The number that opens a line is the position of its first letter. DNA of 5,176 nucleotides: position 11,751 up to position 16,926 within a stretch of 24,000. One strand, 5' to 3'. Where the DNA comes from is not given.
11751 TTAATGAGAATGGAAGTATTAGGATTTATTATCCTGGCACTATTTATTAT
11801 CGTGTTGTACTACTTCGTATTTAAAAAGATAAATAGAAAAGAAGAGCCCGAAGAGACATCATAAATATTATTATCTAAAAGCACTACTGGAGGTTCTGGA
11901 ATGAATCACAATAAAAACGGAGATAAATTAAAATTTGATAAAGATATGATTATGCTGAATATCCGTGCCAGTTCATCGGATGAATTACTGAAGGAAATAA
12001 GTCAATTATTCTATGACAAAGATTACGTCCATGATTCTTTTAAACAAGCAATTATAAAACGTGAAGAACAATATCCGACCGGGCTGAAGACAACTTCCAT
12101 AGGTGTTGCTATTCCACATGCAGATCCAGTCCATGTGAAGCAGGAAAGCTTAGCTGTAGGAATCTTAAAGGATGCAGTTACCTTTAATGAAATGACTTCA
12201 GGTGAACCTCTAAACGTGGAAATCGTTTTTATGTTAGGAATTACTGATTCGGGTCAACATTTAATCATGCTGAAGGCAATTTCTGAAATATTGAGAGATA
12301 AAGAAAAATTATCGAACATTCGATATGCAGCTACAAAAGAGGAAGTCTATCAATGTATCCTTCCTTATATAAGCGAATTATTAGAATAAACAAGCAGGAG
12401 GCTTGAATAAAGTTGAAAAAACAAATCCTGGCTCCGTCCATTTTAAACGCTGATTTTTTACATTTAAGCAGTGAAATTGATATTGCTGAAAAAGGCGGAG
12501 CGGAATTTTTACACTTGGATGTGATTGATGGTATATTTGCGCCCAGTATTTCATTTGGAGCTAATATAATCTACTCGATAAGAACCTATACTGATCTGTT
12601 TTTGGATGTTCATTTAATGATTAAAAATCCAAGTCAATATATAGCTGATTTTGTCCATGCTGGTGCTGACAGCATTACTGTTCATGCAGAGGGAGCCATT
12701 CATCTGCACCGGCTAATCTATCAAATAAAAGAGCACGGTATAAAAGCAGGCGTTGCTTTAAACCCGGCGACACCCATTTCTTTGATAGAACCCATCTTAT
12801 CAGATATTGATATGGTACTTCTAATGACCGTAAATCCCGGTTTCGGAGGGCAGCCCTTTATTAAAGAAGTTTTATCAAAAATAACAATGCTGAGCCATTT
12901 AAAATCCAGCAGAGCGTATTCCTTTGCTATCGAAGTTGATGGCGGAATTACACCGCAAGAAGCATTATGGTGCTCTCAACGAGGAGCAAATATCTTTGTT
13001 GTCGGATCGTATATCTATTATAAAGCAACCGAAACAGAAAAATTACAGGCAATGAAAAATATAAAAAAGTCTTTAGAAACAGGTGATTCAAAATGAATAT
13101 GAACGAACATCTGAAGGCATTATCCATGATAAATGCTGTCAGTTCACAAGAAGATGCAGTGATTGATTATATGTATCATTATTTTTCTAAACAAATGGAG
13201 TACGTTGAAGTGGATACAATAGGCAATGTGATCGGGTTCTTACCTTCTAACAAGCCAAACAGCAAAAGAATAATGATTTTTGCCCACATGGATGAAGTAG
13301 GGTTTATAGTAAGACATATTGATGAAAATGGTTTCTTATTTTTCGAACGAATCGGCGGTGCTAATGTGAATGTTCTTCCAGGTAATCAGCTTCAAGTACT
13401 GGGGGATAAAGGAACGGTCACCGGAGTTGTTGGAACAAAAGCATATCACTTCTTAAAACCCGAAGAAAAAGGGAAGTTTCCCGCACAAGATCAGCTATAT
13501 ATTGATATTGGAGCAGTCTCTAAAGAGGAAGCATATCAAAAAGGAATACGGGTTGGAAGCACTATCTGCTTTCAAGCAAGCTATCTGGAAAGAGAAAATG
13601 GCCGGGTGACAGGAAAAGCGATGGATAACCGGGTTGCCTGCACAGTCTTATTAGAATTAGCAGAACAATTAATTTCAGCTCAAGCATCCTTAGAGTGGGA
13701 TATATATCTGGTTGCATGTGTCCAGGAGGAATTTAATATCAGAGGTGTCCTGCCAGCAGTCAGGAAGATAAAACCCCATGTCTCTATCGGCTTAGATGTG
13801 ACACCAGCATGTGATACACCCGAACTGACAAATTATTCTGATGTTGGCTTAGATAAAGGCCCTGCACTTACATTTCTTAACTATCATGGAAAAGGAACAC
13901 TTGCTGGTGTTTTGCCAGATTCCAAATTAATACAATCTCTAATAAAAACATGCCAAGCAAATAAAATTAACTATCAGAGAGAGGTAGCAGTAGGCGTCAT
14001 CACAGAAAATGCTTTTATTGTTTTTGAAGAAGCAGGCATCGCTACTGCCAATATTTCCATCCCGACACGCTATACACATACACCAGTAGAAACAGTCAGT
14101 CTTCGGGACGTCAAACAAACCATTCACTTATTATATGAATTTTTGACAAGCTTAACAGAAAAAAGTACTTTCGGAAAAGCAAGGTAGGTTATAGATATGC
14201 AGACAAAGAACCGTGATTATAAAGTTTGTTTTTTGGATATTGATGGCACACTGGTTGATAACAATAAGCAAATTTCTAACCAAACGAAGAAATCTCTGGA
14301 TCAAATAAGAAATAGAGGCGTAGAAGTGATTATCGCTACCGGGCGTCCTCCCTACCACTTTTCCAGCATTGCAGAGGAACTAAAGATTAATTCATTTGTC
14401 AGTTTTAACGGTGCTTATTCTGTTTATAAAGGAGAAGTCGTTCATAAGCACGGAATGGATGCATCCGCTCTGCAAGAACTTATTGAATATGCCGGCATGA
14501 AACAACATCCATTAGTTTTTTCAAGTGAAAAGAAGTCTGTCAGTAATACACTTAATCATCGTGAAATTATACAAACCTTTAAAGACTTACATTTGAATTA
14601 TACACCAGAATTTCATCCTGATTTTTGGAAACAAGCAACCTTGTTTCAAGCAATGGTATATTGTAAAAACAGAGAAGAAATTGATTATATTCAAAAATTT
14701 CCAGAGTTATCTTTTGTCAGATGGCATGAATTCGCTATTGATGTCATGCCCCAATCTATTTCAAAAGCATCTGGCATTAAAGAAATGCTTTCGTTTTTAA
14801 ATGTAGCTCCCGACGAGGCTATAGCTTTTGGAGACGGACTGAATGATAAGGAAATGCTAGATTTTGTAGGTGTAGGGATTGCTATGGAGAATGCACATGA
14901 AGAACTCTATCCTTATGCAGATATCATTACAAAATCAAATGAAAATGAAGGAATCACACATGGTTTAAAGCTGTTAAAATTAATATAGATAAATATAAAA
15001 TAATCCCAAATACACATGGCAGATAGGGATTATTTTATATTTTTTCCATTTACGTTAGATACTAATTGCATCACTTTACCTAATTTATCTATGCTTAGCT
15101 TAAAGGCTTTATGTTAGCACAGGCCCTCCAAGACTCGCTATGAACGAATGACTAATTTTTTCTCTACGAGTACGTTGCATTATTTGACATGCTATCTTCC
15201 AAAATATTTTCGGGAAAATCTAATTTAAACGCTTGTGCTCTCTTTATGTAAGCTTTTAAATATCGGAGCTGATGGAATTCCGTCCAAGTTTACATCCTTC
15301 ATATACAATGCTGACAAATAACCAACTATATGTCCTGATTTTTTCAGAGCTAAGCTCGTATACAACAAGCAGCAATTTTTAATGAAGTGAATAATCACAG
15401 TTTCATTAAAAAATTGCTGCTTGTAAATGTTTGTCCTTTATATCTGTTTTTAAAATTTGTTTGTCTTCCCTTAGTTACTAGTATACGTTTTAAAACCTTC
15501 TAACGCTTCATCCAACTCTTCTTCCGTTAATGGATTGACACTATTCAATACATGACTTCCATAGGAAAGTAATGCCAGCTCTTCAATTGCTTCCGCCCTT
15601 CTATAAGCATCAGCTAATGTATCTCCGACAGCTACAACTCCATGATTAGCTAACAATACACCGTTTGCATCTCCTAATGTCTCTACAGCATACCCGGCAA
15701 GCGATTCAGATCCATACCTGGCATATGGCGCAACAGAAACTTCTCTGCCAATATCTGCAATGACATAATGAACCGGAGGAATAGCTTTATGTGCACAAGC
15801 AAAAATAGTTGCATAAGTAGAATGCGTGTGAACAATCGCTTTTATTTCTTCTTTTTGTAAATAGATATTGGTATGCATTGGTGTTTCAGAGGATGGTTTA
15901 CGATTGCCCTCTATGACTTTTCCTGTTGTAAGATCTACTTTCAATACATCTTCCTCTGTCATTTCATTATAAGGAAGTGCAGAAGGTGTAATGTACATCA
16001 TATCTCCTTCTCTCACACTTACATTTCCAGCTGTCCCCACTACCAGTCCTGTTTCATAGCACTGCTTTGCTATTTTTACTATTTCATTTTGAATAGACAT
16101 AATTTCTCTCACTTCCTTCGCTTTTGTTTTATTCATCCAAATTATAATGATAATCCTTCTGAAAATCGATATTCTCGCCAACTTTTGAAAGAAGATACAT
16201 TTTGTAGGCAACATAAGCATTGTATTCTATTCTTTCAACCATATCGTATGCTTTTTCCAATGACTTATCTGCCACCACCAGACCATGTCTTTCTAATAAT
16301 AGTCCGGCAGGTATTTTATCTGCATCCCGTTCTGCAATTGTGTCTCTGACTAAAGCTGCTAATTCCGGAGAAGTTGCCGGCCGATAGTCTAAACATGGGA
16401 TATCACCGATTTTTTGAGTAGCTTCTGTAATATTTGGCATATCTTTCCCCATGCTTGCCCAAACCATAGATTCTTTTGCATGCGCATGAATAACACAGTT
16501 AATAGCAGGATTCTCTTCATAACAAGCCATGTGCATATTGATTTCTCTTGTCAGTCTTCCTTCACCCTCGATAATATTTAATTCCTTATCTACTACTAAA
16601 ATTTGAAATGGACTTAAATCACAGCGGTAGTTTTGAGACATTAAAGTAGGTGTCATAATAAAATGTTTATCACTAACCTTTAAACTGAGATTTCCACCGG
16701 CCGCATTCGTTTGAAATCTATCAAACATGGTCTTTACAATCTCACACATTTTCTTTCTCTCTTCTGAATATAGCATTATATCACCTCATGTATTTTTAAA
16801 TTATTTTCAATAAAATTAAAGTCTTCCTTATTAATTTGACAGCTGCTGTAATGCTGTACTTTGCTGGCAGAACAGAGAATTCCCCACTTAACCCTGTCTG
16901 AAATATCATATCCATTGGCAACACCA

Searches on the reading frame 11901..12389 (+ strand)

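Call 73: search_protein_families(library=pfam, proteins=[window:11901-12389:+], max_evalue=0.00001)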
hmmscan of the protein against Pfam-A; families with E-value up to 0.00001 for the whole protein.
window:11901-12389:+ (162 aa): 1 family
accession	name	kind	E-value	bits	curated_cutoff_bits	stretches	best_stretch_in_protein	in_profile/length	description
PF00359.27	PTS_EIIA_2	-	3e-33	115.3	27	1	12-153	3-141/144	Phosphoenolpyruvate-dependent sugar phosphotransferase system, EIIA 2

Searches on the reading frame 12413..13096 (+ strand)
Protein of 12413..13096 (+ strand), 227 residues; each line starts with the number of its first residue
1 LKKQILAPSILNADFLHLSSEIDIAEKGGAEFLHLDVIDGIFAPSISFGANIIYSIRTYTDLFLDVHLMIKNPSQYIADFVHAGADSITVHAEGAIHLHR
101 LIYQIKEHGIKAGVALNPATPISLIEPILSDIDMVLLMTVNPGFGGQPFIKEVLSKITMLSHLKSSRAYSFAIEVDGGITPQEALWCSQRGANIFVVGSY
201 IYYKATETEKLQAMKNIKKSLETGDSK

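Call 73: search_protein_families(library=pfam, proteins=[window:12413-13096:+], max_evalue=0.00001)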
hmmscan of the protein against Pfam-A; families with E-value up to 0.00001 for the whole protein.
window:12413-13096:+ (227 aa): 1 family
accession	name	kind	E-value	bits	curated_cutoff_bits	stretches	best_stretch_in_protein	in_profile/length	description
PF00834.25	Ribul_P_3_epim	-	3.9e-69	232.5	21.1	1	6-202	2-198/198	Ribulose-phosphate 3 epimerase family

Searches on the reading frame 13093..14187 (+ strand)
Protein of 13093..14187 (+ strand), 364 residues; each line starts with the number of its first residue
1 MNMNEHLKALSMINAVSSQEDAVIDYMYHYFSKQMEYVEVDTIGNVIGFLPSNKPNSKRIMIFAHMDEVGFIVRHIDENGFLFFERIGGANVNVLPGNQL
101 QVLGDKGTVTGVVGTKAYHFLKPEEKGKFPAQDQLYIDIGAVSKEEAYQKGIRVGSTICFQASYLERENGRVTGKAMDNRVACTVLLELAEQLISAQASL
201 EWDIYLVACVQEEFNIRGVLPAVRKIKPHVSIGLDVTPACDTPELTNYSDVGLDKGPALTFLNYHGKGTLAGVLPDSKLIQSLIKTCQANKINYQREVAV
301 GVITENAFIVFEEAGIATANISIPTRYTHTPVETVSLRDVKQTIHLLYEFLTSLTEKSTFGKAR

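Call 73: search_protein_families(library=pfam, proteins=[window:13093-14187:+], max_evalue=0.00001)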
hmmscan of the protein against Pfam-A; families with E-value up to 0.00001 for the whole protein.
window:13093-14187:+ (364 aa): 2 families
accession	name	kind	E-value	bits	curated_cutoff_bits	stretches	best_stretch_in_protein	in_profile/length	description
PF05343.19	Peptidase_M42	-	2.1e-83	280.2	23.2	1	44-346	1-292/292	M42 glutamyl aminopeptidase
PF04389.22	Peptidase_M28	-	8.8e-07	29.3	21.3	0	176-334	30-173/193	Peptidase family M28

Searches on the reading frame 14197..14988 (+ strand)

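Call 73: search_protein_families(library=pfam, proteins=[window:14197-14988:+], max_evalue=0.00001)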
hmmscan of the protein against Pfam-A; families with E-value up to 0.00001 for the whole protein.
window:14197-14988:+ (263 aa): 3 families
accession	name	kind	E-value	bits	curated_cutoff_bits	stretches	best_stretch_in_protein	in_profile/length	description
PF08282.18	Hydrolase_3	-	4.5e-62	210.5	20.9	1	12-256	2-254/255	haloacid dehalogenase-like hydrolase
PF05116.19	S6PP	-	3.3e-11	43.7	20.3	0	178-241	154-217/247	Sucrose-6F-phosphate phosphohydrolase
PF00702.32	Hydrolase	-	2.8e-10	41.4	26.4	0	176-221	142-187/191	haloacid dehalogenase-like hydrolase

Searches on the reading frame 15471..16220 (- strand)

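Call 73: search_protein_families(library=pfam, proteins=[window:15471-16220:-], max_evalue=0.00001)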
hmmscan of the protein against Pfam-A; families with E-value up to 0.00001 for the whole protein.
window:15471-16220:- (249 aa): 1 family
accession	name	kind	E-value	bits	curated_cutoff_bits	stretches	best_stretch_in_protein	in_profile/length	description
PF00596.27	Aldolase_II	-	7.7e-57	192.6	22.2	1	46-217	2-180/183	Class II Aldolase and Adducin N-terminal domain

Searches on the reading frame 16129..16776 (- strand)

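Call 73: search_protein_families(library=pfam, proteins=[window:16129-16776:-], max_evalue=0.00001)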
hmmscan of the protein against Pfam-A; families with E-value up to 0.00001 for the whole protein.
window:16129-16776:- (215 aa): 1 family
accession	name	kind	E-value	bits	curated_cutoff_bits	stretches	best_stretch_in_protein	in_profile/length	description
PF00596.27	Aldolase_II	-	1.7e-34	119.7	22.2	1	9-190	2-182/183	Class II Aldolase and Adducin N-terminal domain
